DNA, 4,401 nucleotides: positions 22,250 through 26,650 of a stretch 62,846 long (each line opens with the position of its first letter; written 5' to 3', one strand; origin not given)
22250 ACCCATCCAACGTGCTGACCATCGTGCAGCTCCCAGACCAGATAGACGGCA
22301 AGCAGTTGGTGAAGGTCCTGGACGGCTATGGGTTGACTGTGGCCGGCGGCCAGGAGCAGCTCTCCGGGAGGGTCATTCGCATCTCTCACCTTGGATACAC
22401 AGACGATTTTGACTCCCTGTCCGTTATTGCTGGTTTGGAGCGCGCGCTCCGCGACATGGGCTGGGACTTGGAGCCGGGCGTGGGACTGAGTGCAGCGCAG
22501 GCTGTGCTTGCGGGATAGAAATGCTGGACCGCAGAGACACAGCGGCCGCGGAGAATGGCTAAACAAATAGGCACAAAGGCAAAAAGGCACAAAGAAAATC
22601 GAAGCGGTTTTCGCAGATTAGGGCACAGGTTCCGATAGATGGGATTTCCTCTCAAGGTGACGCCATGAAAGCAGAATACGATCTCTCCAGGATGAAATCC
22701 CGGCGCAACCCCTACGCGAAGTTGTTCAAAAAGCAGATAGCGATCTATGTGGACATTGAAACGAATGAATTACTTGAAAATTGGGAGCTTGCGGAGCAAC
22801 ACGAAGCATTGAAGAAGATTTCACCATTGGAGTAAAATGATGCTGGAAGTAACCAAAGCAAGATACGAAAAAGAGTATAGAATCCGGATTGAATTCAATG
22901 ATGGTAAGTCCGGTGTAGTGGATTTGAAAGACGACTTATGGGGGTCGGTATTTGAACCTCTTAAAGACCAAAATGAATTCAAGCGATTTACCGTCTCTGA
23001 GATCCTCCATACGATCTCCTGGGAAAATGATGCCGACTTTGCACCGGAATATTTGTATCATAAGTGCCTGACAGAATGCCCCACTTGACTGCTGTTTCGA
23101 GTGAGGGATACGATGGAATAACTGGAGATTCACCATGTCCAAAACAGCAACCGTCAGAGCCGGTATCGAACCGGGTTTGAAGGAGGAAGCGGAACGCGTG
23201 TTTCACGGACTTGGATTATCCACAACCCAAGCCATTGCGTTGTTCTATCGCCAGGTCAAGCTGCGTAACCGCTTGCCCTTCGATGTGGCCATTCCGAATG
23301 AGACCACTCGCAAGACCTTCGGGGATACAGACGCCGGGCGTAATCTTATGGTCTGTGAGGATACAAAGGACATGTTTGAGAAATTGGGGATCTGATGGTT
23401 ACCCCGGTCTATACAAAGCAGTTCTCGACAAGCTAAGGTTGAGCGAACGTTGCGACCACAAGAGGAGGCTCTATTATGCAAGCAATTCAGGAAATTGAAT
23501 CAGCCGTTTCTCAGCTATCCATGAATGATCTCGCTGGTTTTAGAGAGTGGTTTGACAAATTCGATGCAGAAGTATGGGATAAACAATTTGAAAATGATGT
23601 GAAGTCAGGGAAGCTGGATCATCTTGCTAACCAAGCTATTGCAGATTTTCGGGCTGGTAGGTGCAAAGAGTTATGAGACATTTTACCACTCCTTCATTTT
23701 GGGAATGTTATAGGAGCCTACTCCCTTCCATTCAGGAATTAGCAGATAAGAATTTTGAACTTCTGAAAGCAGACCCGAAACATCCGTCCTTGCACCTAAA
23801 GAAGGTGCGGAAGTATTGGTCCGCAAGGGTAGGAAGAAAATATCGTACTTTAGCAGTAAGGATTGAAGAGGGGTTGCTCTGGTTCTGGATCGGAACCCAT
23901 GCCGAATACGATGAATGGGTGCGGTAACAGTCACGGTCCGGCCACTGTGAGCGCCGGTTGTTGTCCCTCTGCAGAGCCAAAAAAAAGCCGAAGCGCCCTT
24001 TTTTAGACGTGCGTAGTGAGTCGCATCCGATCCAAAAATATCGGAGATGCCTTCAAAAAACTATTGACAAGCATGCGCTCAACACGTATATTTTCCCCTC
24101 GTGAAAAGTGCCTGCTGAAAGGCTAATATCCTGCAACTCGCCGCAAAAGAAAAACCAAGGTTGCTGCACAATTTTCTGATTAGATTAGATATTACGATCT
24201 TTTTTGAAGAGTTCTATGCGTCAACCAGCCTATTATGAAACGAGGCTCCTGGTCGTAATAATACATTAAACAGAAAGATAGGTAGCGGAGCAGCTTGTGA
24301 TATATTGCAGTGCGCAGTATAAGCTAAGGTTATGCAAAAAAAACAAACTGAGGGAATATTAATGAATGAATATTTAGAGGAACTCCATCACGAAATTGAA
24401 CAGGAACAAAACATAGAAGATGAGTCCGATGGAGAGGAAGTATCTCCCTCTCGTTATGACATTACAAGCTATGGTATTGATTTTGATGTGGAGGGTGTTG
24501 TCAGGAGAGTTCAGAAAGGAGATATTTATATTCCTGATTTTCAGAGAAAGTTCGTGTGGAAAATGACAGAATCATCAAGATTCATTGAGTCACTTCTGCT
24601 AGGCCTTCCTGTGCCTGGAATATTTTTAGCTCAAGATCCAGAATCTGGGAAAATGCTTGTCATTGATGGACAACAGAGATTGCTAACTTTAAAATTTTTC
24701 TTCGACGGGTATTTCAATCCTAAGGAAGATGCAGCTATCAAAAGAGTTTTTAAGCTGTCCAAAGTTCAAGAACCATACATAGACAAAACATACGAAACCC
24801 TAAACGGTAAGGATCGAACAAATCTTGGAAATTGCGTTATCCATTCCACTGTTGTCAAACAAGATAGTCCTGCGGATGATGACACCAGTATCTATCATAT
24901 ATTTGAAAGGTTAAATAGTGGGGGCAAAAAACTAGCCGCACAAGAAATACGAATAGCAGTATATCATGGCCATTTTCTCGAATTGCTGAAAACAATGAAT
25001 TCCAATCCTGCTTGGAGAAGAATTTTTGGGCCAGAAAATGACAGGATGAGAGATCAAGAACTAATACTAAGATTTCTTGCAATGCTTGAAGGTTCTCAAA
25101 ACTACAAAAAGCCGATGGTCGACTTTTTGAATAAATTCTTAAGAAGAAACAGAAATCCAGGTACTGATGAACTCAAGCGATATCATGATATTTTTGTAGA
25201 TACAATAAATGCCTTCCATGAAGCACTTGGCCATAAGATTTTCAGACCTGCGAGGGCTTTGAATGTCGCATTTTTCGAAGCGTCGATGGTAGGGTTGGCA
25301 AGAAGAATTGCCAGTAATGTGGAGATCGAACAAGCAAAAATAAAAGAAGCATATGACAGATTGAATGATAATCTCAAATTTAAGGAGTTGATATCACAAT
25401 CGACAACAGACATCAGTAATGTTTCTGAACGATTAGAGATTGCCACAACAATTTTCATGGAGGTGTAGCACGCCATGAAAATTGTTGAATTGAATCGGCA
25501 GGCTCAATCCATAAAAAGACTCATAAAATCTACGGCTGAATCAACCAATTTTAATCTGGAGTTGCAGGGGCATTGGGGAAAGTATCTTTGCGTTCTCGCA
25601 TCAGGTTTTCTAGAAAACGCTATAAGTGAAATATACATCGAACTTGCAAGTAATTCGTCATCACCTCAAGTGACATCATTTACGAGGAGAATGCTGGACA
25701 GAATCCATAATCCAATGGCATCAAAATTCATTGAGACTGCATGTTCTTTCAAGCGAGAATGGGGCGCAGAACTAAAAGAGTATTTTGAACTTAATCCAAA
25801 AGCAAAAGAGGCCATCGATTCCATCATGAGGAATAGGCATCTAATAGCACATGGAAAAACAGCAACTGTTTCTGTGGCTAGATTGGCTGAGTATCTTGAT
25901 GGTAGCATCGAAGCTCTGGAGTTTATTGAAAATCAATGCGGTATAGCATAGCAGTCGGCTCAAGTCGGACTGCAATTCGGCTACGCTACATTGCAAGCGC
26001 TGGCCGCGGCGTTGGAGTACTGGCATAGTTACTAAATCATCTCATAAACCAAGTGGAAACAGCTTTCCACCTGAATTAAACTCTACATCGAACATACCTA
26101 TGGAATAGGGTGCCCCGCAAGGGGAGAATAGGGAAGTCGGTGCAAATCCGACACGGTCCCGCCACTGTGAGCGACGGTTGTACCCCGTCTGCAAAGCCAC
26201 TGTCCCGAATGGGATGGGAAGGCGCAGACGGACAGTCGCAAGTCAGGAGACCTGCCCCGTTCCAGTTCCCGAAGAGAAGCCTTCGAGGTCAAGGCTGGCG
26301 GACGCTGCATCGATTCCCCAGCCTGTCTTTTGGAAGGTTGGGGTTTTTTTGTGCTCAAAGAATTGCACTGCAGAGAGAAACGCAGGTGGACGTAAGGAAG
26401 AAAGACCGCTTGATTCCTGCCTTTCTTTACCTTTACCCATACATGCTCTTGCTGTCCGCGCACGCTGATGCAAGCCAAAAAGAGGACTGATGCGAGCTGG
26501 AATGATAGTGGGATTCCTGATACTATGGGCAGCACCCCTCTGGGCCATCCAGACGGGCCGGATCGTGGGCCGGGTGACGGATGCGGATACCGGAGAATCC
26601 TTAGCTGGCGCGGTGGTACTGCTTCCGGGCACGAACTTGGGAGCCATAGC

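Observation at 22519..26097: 3.5-kb low-GC accessory island wedged between a housekeeping aminotransferase gene and a B12 riboswitch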

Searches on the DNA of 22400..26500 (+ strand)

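Call 10: search_rna_families(source=window, start=22400, end=26500, threshold=evalue, max_evalue=10, show_alignments=3)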
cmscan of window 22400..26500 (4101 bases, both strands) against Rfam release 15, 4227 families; matches with E-value up to 10: 8.
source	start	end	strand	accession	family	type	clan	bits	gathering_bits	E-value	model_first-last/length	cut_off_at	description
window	26091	26273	+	RF00174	Cobalamin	Cis-reg; riboswitch;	CL00101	116.4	31.5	1.1e-29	1-189/189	no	Cobalamin riboswitch aptamer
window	26323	26489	-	RF02116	FAS-AS1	Gene; lncRNA;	-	22.2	55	9.4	1-171/171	no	FAS antisense RNA 1 conserved region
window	24120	24175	-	RF02751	ES036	Gene; sRNA;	-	20.5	37.6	1.4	1-43/43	no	ES036 (CssrF) sRNA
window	26296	26351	+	RF02399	NsiR1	Gene; sRNA;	-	19.2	39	1.9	1-60/60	no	Nitrogen stress-induced RNA 1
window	24143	24177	-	RF00489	ctRNA_p42d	Gene; antisense;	-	18.8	50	1.8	1-46/46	no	ctRNA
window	25789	25839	-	RF00584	SNORD105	Gene; snRNA; snoRNA; CD-box;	CL00075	16.7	45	9.6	1-87/87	no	Small nucleolar RNA SNORD105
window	26046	26092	-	RF01398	isrP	Gene; sRNA;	-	16.5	45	9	1-148/148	no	isrP Hfq binding RNA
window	25636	25683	-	RF01123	sR35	Gene; snRNA; snoRNA; CD-box;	-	13.8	60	5.5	1-57/57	no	Small nucleolar RNA sR35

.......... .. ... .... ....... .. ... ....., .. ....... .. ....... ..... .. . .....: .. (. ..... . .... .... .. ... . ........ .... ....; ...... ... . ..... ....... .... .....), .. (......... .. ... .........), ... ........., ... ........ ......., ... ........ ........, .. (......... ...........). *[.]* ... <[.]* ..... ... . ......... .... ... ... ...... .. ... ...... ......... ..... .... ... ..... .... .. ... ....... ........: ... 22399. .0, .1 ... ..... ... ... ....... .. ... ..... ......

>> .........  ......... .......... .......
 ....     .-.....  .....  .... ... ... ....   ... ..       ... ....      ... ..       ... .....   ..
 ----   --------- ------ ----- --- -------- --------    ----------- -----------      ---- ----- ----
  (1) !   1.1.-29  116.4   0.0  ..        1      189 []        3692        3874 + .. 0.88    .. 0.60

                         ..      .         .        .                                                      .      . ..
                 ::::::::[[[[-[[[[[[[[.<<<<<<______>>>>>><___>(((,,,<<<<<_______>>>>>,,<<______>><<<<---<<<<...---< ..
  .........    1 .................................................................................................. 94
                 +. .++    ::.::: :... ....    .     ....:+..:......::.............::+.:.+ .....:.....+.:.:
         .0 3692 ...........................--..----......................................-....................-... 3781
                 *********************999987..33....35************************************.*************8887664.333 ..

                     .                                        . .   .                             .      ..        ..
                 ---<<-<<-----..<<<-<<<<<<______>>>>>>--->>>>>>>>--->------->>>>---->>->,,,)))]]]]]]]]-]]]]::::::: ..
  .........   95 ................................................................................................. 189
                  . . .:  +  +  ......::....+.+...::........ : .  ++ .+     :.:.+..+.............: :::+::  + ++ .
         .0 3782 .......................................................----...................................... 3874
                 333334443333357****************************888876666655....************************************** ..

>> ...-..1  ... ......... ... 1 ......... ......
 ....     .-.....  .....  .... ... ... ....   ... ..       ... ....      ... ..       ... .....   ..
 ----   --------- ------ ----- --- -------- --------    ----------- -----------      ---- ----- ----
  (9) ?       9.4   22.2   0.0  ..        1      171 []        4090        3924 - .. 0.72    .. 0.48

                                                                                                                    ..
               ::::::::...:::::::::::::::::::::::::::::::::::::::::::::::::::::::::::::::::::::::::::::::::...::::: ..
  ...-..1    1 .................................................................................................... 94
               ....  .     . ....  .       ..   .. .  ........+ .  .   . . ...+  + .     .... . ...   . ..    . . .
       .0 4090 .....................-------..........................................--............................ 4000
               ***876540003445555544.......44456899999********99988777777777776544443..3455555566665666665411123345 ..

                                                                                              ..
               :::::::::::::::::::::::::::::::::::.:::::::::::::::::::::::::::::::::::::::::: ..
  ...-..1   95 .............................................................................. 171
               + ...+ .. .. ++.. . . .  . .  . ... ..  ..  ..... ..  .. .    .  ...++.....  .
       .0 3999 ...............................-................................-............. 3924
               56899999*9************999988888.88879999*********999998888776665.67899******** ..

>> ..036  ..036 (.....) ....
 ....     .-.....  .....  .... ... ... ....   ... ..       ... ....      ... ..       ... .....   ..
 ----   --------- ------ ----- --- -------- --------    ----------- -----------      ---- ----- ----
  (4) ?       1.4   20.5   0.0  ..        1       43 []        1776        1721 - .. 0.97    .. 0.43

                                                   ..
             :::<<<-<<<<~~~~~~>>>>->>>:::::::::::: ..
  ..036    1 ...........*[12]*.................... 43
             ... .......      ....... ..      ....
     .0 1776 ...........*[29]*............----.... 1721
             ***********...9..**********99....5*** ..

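Call 67: search_dna_similar(query=L088:6001-7592:+, collection=ecoli_genomes, mode=distant, max_rows=10)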
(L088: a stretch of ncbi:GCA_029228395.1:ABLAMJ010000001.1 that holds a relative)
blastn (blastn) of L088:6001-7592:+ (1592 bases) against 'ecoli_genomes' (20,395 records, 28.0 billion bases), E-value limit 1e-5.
No match.

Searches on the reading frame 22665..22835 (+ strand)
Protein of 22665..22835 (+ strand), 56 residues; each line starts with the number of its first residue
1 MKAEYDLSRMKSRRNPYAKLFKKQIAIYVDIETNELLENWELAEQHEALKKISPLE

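Call 3: search_protein_families(library=pfam, proteins=[window:22665-22835:+], max_evalue=0.01)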
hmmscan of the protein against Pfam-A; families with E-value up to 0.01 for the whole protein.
window:22665-22835:+ (56 aa): 0 families

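Call 21: search_protein_families(library=padloc, proteins=[window:22665-22835:+], max_evalue=0.01)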
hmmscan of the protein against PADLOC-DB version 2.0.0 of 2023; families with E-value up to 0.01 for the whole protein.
window:22665-22835:+ (56 aa): 0 families

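Call 42: search_protein_families(library=ncbifam, proteins=[window:22665-22835:+], max_evalue=1)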
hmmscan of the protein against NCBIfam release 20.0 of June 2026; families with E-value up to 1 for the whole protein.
window:22665-22835:+ (56 aa): 0 families

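Call 46: search_protein_families(library=pfam, proteins=[window:22665-22835:+], max_evalue=5)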
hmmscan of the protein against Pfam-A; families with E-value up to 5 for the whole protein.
window:22665-22835:+ (56 aa): 0 families

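Call 82: search_protein_representatives(protein=window:22665-22835:+)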
Query: 56 residues. Proteins with E-value up to 0.001 (for the whole library): 16; up to 1e-10: 1; up to 1e-30: 0. The best 16 are listed.
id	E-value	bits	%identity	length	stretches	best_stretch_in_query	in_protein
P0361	5.3e-29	113.6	100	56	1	1-56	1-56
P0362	5.4e-08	48.4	68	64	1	1-38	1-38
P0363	3.9e-05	39.5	65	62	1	1-34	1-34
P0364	1.9e-04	37.4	61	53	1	1-36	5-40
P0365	2.5e-04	37.0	50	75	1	1-50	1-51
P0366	3.1e-04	36.7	54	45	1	1-39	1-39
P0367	3.9e-04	36.4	62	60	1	1-37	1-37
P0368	5.2e-04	36.0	51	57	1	1-41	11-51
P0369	5.3e-04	36.0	77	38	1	1-27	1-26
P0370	6.9e-04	35.6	52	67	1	1-40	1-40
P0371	7.5e-04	35.5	66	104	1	1-32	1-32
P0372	7.9e-04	35.5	49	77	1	2-44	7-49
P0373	8.5e-04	35.4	62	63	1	1-32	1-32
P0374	8.9e-04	35.3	50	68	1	1-43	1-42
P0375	9.0e-04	35.3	61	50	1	1-33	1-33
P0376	9.4e-04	35.2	50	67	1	1-44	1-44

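Call 83: search_protein_families(library=pfam, proteins=[P0362, P0363, P0365, P0367, P0370, P0371, P0372, P0374, P0376, P0368], max_evalue=0.1)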
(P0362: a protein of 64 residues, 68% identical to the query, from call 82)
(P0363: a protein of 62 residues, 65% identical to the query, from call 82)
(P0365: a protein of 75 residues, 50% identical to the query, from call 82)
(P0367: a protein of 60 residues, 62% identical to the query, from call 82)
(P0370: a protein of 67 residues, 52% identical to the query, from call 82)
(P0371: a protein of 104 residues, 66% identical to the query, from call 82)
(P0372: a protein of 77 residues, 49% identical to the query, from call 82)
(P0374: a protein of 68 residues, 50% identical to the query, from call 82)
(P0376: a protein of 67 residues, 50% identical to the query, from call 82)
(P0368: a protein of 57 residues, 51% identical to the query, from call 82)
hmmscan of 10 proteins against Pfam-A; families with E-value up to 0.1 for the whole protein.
P0362 (64 aa): 0 families

P0363 (62 aa): 1 family
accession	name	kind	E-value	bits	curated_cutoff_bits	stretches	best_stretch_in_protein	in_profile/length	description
PF14384.12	BrnA_antitoxin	-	8.4e-07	29.7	26.1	1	11-46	23-58/68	BrnA antitoxin of type II toxin-antitoxin system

P0365 (75 aa): 0 families

P0367 (60 aa): 0 families

P0370 (67 aa): 1 family
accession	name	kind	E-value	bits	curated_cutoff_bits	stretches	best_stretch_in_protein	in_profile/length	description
PF14384.12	BrnA_antitoxin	-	0.002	18.9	26.1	1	13-41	24-53/68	BrnA antitoxin of type II toxin-antitoxin system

P0371 (104 aa): 2 families
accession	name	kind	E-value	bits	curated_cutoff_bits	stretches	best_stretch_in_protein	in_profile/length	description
PF14384.12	BrnA_antitoxin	-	8.8e-08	32.9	26.1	1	13-58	24-66/68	BrnA antitoxin of type II toxin-antitoxin system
PF12441.14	CopG_antitoxin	-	5.7e-07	30.6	28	1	3-57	22-77/79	CopG antitoxin of type II toxin-antitoxin system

P0372 (77 aa): 1 family
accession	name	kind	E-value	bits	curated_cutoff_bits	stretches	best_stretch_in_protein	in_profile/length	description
PF14384.12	BrnA_antitoxin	-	0.00081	20.2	26.1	1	17-60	16-67/68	BrnA antitoxin of type II toxin-antitoxin system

P0374 (68 aa): 2 families
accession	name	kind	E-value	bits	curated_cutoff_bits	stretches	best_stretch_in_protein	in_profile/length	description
PF01878.24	EVE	-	4.9e-09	36.8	23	1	18-62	100-144/145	EVE domain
PF15824.10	SPATA9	-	0.096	12.5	27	1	12-66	52-107/253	Spermatogenesis-associated protein 9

P0376 (67 aa): 0 families

P0368 (57 aa): 0 families
